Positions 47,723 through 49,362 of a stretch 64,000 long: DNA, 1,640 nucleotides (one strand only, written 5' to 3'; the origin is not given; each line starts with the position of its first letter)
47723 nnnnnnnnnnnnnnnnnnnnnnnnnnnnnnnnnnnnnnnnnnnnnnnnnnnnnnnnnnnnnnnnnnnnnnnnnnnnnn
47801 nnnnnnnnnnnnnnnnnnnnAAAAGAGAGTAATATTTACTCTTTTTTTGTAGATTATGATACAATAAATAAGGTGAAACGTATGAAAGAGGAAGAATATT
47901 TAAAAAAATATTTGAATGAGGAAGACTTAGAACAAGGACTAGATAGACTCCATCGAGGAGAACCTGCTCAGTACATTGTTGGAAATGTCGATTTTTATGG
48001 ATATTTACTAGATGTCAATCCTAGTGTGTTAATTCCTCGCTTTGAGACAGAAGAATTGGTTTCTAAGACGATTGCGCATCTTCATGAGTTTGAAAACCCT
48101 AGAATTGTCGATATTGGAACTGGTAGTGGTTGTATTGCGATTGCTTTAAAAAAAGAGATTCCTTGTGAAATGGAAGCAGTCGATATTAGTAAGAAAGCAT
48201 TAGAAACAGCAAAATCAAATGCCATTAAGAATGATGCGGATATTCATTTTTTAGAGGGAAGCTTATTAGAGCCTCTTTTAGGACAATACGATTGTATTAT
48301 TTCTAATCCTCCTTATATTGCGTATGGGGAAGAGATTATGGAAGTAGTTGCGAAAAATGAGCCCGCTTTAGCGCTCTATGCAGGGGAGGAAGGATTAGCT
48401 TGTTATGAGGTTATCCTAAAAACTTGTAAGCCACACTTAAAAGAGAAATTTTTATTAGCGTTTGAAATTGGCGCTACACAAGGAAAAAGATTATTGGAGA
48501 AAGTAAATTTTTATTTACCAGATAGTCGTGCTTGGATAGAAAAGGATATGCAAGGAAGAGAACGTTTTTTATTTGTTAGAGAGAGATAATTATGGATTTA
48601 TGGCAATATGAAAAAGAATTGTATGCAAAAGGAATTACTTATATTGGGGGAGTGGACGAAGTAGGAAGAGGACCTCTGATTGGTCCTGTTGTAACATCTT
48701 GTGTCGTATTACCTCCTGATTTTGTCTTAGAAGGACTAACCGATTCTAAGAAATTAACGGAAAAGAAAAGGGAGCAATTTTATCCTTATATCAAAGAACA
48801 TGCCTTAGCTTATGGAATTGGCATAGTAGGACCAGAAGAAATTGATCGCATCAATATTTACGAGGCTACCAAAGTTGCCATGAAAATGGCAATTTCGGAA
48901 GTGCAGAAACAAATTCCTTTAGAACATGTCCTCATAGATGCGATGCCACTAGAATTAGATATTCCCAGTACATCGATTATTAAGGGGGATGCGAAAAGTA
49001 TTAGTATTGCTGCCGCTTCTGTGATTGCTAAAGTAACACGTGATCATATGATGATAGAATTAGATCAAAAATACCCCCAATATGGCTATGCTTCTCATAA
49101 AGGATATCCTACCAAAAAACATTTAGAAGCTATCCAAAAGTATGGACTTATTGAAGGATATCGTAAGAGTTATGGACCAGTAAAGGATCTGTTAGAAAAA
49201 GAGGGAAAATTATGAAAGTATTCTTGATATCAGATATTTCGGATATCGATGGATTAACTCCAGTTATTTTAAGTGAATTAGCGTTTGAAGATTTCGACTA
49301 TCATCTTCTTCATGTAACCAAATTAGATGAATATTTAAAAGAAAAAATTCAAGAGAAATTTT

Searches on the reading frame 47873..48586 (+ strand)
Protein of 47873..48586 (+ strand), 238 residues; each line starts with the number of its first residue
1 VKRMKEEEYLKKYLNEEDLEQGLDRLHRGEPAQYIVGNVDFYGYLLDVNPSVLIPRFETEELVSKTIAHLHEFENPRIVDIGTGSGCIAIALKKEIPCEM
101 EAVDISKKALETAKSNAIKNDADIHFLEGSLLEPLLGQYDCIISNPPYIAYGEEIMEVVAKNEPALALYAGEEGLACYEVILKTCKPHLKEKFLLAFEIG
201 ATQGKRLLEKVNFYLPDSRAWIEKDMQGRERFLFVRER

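Call 90: search_protein_families(library=pfam, proteins=[window:47873-48586:+], max_evalue=0.00001)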
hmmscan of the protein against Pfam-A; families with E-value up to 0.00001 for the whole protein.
window:47873-48586:+ (238 aa): 4 families
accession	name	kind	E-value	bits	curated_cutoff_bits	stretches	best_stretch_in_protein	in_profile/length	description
PF05175.20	MTS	-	5.3e-16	59.2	23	1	68-157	25-117/170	Methyltransferase small domain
PF13649.12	Methyltransf_25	-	1.4e-09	38.9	27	1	78-145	1-71/97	Methyltransferase domain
PF06325.19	PrmA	-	8.2e-09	35.8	22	1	76-145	163-233/296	Ribosomal protein L11 methyltransferase (PrmA)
PF13847.12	Methyltransf_31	-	2.1e-08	34.4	27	1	75-153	4-82/145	Methyltransferase domain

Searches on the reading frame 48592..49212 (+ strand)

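Call 90: search_protein_families(library=pfam, proteins=[window:48592-49212:+], max_evalue=0.00001)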
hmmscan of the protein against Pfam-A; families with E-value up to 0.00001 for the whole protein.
window:48592-49212:+ (207 aa): 1 family
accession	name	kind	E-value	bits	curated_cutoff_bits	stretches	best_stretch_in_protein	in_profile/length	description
PF01351.25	RNase_HII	-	2.7e-39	135.6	25.8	1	20-188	2-186/199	Ribonuclease HII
